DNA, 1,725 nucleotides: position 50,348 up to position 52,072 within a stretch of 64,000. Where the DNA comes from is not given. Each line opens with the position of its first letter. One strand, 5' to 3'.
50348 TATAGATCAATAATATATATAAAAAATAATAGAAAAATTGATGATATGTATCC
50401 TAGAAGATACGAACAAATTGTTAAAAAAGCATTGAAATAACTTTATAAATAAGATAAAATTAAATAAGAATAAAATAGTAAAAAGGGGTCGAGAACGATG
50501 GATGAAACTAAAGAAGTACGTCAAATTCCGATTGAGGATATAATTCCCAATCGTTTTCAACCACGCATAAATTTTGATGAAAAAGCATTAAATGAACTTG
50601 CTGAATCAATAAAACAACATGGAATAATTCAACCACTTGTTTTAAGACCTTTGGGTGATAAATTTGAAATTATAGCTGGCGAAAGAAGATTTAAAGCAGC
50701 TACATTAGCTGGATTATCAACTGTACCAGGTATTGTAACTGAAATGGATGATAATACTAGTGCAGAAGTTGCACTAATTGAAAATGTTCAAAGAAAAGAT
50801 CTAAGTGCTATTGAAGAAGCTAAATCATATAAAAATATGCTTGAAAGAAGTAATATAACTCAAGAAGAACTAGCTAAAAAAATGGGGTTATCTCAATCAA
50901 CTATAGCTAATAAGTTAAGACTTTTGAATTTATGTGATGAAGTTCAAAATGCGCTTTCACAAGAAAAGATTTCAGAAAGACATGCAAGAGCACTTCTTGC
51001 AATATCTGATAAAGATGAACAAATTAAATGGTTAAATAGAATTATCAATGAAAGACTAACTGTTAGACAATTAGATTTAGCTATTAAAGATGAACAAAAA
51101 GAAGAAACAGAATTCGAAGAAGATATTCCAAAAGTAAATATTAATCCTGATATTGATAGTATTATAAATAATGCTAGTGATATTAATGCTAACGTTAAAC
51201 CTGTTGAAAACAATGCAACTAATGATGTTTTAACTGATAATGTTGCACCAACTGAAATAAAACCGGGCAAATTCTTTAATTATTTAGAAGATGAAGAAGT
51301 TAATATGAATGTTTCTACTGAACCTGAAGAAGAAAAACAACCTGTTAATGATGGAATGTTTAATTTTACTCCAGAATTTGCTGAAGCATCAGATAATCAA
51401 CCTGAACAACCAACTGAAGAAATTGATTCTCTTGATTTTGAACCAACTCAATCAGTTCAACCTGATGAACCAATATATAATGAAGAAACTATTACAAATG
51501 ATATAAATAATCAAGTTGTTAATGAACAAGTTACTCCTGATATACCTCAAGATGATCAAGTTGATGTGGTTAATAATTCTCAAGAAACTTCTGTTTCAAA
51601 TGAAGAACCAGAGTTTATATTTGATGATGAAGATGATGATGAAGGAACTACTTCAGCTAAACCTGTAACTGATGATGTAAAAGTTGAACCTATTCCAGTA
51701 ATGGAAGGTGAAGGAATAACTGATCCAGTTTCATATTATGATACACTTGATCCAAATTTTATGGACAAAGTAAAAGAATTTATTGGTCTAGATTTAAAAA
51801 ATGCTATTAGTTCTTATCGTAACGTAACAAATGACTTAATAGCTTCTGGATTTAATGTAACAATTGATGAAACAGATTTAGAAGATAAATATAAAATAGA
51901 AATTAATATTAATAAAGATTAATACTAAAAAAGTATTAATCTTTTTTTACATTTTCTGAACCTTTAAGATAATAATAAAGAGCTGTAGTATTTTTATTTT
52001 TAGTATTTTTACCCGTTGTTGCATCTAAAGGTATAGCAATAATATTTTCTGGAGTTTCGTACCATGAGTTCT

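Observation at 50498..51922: Sole ParB homolog at the rsmG locus is Noc-type, has no soj/spo0J partners, and carries a ~270-aa acidic disordered tail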

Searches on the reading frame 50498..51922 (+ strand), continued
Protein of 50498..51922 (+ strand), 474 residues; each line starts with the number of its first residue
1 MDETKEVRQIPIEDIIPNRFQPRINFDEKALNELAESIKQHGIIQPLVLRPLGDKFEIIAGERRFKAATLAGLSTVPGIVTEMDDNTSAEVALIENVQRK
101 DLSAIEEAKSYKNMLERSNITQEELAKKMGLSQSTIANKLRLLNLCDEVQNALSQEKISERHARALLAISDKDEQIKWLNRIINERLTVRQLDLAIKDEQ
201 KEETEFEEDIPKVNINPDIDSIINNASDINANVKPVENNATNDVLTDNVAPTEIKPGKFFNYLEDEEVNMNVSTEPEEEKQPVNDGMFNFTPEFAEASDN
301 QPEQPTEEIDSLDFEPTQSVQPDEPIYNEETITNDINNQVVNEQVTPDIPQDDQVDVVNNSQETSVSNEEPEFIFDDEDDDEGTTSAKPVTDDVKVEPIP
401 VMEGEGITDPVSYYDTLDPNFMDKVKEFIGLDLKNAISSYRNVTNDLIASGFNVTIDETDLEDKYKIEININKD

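Call 76: search_solved_structures(query=L093:9084-9965:+, max_evalue=1e-20, show_alignments=5)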
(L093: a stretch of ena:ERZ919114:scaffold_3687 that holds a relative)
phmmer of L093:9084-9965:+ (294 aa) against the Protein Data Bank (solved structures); distinct sequences matched with E-value up to 1e-20: 10.
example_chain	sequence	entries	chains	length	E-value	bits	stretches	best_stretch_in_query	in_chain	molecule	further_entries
6sdk_A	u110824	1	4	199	1.5e-58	201.9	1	38-231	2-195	Stage 0 sporulation protein J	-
7nfu_A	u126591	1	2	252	4.8e-46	160.8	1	28-228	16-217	Nucleoid occlusion protein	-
4umk_A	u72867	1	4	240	3.1e-45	158.2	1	6-234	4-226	PROBABLE CHROMOSOME-PARTITIONING PROTEIN PARB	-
1vz0_A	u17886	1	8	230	4.8e-45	157.6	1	40-230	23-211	Chromosome-partitioning protein Spo0J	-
7ng0_A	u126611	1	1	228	5.8e-45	157.3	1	38-228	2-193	Nucleoid occlusion protein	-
7bnk_A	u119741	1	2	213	1.2e-44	156.3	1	40-232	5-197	ParB family protein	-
7ol9_A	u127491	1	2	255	7.2e-44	153.7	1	32-241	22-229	Nucleoid occlusion protein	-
7o0n_A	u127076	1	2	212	9.1e-44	153.4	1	40-232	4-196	ParB family protein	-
7bnr_A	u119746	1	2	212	9.4e-44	153.3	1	40-232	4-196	ParB family protein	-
6t1f_A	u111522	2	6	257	4.3e-41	144.6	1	5-229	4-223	Chromosome-partitioning protein ParB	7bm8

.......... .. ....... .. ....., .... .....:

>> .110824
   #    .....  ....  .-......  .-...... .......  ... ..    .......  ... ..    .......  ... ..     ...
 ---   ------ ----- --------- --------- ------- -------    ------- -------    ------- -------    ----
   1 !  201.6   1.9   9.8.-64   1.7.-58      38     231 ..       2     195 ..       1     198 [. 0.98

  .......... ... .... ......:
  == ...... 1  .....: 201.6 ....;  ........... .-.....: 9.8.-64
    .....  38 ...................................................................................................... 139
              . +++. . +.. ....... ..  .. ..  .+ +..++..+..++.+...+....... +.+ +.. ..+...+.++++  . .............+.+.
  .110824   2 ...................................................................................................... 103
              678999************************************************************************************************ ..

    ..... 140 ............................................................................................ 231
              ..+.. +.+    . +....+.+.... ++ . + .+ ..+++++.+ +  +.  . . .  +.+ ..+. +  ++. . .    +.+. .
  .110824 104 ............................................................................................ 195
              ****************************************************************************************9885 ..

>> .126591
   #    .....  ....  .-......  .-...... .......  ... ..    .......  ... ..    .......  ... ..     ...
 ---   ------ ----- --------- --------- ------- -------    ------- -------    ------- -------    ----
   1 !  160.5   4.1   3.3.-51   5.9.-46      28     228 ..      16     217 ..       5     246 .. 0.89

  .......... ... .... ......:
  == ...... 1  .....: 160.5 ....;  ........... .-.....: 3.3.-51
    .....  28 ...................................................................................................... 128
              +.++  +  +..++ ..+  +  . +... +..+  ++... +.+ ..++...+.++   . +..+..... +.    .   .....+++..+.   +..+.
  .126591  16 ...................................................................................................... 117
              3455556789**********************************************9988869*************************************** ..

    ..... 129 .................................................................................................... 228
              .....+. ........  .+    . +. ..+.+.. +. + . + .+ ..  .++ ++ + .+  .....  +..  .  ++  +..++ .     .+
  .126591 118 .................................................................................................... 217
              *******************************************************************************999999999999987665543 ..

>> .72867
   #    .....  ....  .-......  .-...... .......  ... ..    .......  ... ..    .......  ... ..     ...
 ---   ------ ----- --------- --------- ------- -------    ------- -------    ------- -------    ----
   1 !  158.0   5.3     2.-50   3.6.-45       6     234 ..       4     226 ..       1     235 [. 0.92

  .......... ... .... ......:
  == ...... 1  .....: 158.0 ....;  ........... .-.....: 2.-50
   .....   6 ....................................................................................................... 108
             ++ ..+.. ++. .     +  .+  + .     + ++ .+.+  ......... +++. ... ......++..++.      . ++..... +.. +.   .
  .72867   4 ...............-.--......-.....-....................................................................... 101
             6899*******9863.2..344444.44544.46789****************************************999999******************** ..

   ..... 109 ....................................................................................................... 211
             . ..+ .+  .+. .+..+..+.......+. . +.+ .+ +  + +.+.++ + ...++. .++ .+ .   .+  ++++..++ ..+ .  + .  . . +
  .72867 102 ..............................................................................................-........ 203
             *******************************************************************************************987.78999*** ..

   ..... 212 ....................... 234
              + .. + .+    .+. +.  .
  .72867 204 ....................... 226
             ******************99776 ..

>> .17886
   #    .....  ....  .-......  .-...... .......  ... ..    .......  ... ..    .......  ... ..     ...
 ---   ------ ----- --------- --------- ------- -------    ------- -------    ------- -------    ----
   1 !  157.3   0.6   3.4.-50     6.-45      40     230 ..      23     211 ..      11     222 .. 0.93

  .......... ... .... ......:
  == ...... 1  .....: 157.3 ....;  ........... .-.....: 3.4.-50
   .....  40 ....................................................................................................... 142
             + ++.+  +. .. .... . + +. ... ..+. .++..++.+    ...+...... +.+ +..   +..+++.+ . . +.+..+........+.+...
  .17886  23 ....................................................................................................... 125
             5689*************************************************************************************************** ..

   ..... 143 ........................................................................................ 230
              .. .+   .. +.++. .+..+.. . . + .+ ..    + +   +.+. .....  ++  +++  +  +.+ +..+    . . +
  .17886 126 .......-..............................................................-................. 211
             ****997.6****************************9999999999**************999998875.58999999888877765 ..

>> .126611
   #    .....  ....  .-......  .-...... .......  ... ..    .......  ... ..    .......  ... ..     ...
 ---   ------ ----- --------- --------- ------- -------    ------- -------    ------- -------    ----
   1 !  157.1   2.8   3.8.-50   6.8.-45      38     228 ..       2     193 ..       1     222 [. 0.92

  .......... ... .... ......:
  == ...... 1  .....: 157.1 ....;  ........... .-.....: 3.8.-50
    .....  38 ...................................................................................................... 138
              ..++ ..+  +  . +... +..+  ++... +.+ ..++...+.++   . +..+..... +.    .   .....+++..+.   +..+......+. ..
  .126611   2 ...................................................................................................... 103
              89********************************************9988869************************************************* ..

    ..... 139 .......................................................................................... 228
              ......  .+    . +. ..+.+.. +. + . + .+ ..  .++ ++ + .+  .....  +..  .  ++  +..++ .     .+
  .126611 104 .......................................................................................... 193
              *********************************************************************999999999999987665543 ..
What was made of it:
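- The true Spo0J in L093 gives the reverse ranking, 201.9 against 160.8 (call 76).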

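Call 79: find_encoding_contigs(protein=P0376, flank=10000, max_places=1)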
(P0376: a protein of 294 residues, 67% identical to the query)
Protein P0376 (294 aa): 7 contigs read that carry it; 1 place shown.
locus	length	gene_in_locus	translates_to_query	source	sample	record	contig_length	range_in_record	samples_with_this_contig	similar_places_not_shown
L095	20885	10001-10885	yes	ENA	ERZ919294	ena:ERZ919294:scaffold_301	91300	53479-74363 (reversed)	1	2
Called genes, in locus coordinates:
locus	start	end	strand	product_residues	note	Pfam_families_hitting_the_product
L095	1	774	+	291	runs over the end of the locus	PF02498:Bro-N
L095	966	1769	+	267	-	-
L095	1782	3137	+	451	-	PF10396:TrmE_N, PF12631:MnmE_helical, PF00350:Dynamin_N (faint), PF01926:MMR_HSR1, PF02421:FeoB_N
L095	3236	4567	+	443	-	-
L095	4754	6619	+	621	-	PF00890:FAD_binding_2 (faint), PF01134:GIDA, PF21680:GIDA_C_1st, PF13932:SAM_GIDA_C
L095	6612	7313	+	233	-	PF02527:GidB, PF13847:Methyltransf_31 (weak)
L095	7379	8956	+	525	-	PF02195:ParB_N, PF17762:HTH_ParB, PF01381:HTH_3 (faint)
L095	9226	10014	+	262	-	PF00142:Fer4_NifH, PF01656:CbiA, PF02374:ArsA_ATPase, PF06564:CBP_BcsQ, PF09140:MipZ (faint), PF10609:ParA, PF13614:AAA_31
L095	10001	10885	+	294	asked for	PF02195:ParB_N, PF08535:KorB (faint), PF17762:HTH_ParB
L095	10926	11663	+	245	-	PF02661:Fic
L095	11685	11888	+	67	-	PF06107:DUF951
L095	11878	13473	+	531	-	PF03806:ABG_transport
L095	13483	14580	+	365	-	PF01926:MMR_HSR1, PF02421:FeoB_N, PF06071:YchF-GTPase_C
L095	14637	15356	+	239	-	-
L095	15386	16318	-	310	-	PF04055:Radical_SAM, PF16199:Radical_SAM_C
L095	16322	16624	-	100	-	-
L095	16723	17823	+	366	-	PF02557:VanY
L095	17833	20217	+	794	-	PF01055:Glyco_hydro_31_2nd, PF21365:Glyco_hydro_31_3rd, PF17137:DUF5110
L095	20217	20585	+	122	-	-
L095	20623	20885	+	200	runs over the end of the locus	-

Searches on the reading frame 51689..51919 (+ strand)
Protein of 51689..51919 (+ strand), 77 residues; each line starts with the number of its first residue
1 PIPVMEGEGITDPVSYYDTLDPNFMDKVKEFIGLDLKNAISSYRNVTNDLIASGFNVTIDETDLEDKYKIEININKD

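Call 26: search_protein_families(library=ncbifam, proteins=[window:51689-51919:+], max_evalue=10)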
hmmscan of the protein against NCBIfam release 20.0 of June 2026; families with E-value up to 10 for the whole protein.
seq(77 aa): 1 family
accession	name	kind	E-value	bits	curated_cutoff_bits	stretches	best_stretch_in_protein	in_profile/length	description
TIGR04285.1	nucleoid_noc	exception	0.0018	17.7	315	1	29-76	209-255/255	nucleoid occlusion protein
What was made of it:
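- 51713..51919 (+): Noc-type C-terminal (dimerisation) domain (aa 406-474). Its only NCBIfam hit is Noc model positions 209-255 (E 0.0018, call 26).
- The C-terminal domain alone hits only the Noc model (call 26). The C-terminal domain matches only the Noc model (call 26).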
